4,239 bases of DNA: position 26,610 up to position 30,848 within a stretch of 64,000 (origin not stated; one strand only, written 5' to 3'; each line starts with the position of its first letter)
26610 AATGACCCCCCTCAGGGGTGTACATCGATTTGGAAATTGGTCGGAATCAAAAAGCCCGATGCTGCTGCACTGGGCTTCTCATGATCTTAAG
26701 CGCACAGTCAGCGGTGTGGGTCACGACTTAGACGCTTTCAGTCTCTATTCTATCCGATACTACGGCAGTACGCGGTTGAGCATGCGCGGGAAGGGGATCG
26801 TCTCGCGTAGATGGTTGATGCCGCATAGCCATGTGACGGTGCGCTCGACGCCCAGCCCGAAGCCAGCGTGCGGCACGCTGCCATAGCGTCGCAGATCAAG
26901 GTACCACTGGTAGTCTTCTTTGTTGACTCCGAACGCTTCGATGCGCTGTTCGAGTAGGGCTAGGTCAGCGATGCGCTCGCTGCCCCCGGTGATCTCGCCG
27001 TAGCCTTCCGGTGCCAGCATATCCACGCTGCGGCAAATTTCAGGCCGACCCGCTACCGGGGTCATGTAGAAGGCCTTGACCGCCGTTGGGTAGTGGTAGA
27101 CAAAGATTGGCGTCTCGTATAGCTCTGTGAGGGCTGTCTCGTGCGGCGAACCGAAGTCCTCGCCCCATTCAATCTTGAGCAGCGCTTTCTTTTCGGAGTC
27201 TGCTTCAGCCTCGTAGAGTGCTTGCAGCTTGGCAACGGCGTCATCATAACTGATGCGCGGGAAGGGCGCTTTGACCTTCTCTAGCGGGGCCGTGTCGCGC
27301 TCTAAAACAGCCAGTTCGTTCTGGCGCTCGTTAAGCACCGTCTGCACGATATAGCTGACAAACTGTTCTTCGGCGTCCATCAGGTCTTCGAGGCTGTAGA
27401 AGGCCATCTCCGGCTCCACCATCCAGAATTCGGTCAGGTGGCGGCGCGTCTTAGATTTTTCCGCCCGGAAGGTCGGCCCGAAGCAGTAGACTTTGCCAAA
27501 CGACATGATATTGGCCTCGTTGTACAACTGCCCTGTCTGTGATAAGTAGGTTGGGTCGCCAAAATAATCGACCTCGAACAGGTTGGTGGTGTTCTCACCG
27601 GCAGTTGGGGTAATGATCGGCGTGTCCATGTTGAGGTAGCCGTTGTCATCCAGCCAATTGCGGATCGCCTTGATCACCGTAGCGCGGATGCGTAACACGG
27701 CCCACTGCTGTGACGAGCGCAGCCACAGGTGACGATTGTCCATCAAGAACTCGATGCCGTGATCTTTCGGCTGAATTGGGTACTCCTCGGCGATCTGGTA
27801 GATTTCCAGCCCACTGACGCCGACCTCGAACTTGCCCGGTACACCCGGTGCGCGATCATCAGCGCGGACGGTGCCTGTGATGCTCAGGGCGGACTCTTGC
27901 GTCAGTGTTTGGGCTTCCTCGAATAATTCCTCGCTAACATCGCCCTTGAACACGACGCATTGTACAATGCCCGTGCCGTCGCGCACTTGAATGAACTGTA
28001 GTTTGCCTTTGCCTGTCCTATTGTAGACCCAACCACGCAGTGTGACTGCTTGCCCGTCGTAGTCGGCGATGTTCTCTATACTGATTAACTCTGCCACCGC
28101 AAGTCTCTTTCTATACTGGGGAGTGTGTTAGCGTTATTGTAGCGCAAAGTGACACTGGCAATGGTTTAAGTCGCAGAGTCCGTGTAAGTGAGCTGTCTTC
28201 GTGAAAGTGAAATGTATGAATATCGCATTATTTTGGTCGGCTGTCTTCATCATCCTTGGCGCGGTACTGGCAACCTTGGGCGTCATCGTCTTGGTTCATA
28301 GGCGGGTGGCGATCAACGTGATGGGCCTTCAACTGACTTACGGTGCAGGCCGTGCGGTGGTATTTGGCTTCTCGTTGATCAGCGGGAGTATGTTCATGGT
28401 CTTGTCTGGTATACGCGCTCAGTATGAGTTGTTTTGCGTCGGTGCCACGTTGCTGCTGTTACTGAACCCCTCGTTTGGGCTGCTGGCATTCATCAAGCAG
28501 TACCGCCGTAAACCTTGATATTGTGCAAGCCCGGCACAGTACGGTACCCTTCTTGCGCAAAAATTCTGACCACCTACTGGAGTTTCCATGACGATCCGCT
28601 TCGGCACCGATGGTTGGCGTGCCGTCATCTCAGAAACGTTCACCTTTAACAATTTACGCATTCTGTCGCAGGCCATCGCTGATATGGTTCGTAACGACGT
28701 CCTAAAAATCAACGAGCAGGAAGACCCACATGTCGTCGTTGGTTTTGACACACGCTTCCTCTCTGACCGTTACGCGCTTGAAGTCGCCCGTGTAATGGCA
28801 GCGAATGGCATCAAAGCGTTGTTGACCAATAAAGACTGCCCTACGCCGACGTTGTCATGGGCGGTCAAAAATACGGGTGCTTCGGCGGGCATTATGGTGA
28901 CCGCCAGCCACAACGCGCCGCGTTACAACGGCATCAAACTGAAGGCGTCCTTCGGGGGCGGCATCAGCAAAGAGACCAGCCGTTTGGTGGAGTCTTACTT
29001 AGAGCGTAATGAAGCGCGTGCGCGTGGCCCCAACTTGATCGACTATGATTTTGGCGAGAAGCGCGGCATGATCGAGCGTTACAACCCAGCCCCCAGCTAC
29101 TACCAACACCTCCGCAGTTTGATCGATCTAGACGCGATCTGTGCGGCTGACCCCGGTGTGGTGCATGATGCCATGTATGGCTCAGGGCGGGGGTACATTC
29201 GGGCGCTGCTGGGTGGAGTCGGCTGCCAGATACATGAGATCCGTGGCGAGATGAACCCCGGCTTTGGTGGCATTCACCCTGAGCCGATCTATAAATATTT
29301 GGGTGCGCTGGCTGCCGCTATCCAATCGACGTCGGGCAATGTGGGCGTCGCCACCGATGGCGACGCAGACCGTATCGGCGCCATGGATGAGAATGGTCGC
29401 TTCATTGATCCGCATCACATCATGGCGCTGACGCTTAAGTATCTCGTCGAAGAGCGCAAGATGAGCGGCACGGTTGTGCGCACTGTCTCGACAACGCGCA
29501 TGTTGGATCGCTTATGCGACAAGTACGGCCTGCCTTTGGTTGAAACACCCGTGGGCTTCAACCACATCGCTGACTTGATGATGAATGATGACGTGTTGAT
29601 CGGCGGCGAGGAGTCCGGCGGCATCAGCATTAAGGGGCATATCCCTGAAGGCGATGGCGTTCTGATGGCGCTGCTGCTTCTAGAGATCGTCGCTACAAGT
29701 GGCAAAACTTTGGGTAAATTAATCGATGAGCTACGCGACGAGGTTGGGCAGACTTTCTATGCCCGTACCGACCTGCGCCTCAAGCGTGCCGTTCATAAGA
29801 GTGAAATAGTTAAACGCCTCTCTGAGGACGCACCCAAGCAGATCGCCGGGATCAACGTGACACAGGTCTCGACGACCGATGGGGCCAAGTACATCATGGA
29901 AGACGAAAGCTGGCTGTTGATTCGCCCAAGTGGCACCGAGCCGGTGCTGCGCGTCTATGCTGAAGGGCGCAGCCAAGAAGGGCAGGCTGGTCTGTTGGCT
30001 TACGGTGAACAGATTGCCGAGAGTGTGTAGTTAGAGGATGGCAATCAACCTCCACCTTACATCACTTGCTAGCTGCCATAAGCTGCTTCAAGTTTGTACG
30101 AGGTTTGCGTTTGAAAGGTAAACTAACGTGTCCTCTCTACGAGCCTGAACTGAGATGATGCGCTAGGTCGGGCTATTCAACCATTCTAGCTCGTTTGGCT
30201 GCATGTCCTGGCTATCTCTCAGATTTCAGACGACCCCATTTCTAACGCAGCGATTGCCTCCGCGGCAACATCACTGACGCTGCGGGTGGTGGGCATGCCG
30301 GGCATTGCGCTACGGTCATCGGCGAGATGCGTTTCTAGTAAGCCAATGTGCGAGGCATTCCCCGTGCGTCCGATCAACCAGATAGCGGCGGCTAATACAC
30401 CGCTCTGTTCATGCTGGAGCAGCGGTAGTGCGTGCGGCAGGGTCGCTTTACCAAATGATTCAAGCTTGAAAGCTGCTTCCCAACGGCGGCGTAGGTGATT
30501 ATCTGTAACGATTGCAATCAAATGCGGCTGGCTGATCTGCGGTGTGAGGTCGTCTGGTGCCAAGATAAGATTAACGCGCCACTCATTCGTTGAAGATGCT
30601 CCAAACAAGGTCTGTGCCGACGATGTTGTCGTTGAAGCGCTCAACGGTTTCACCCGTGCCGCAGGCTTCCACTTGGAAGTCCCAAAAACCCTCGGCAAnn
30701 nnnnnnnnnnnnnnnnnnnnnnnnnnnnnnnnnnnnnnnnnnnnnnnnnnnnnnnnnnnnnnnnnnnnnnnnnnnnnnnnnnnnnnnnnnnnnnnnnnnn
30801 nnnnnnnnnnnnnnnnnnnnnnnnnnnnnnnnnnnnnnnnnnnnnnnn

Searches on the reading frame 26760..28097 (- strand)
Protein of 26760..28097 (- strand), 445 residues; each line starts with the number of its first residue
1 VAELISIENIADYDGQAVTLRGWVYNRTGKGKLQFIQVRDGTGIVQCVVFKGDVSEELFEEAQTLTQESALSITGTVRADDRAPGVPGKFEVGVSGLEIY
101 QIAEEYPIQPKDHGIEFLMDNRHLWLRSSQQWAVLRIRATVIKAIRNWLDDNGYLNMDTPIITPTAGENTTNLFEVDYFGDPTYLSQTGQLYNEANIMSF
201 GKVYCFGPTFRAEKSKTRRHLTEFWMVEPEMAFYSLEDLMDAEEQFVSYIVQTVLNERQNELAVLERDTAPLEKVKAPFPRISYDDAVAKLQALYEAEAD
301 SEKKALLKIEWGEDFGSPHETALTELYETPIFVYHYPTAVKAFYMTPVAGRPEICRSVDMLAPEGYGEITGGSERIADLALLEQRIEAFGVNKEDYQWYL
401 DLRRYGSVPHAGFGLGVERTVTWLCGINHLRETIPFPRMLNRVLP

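Call 18: search_protein_families(library=pfam, proteins=[window:26760-28097:-], max_evalue=0.001)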
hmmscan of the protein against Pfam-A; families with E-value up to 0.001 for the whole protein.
window:26760-28097:- (445 aa): 2 families
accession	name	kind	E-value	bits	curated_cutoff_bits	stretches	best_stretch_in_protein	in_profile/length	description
PF00152.25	tRNA-synt_2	-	2.3e-75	254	25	1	116-439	3-307/308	tRNA synthetases class II (D, K and N)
PF01336.31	tRNA_anti-codon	-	8.3e-17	61.3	27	1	18-97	1-72/75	OB-fold nucleic acid binding domain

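Call 72: find_homologous_proteins(query=window:26760-28097:-, max_evalue=1e-50)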
Query window:26760-28097:- (445 aa): 8000 proteins with E <= 1e-50 among 8000 candidates; the best 120 are listed.
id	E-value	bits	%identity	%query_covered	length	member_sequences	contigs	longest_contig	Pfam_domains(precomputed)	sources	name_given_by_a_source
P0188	0.0e+0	1026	100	100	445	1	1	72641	PF01336.32,PF00152.26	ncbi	-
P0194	1.9e-238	810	76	100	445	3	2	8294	PF01336.32,PF00152.26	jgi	jgi:asparaginyl-tRNA synthetase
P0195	4.4e-238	808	77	100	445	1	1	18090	PF01336.32,PF00152.26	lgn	-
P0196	1.2e-237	807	77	100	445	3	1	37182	PF01336.32,PF00152.26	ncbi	-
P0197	1.5e-235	800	76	100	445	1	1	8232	PF01336.32,PF00152.26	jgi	jgi:asparaginyl-tRNA synthetase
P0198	2.3e-235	799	76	100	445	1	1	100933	PF01336.32,PF00152.26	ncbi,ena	-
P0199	5.8e-235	798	76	100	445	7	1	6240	PF01336.32,PF00152.26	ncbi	ncbi:MAG: asparagine--tRNA ligase [Chloroflexota bacterium]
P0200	1.2e-233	794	75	100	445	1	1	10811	PF01336.32,PF00152.26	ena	-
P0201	8.5e-233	791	75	100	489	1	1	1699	PF01336.32,PF00152.26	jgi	jgi:asparaginyl-tRNA synthetase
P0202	4.2e-232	789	74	100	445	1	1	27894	PF01336.32,PF00152.26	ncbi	-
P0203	5.6e-232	788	75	100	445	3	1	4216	PF01336.32,PF00152.26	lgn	-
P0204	2.1e-231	786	74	100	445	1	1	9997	PF01336.32,PF00152.26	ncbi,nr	ncbi:MAG: asparagine--tRNA ligase [Anaerolineae bacterium]|nr:asparagine--tRNA ligase [Anaerolineae 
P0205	4.3e-231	785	75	100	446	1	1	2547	PF01336.32,PF00152.26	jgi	-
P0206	4.6e-231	785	75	100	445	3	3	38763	PF01336.32,PF00152.26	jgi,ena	jgi:asparaginyl-tRNA synthetase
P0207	5.4e-231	785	75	100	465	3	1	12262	PF01336.32,PF00152.26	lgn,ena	-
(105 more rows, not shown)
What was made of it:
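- On ArnT (GT83): The host is a Chloroflexota (call 72).
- Host: the closest named relatives of the window's AsnRS are Chloroflexota, Anaerolineae and Aggregatilinea (call 72).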

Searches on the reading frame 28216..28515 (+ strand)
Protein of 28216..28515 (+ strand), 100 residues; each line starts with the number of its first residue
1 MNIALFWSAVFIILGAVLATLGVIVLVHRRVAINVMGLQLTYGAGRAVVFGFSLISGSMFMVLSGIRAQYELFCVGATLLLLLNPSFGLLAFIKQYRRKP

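Call 76: search_protein_families(library=pfam, proteins=[window:28216-28515:+], max_evalue=1)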
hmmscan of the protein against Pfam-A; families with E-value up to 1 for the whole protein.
window:28216-28515:+ (100 aa): 0 families

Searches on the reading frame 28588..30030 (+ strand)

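Call 17: search_protein_families(library=pfam, proteins=[window:28588-30030:+], max_evalue=0.001)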
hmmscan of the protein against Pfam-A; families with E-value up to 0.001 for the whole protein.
window:28588-30030:+ (480 aa): 4 families
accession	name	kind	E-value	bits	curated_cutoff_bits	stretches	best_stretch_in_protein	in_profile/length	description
PF02878.22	PGM_PMM_I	-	9.3e-37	126.2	22.5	1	4-143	3-136/138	Phosphoglucomutase/phosphomannomutase, alpha/beta/alpha domain I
PF02880.22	PGM_PMM_III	-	1.8e-32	112.3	20.7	1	274-382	1-111/115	Phosphoglucomutase/phosphomannomutase, alpha/beta/alpha domain III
PF02879.22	PGM_PMM_II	-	8.6e-20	71.6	29.3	1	170-270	2-103/103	Phosphoglucomutase/phosphomannomutase, alpha/beta/alpha domain II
PF00408.26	PGM_PMM_IV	-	1.6e-11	44.5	23.1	1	415-465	11-57/68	Phosphoglucomutase/phosphomannomutase, C-terminal domain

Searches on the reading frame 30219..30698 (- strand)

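Call 74: search_protein_families(library=pfam, proteins=[window:30219-30698:-], max_evalue=0.001)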
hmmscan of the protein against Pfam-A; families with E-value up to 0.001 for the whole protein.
window:30219-30698:- (159 aa): 1 family
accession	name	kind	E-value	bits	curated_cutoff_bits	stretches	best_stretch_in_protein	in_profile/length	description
PF13646.12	HEAT_2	-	1.5e-06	28.8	27.7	1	58-129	2-75/88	HEAT repeats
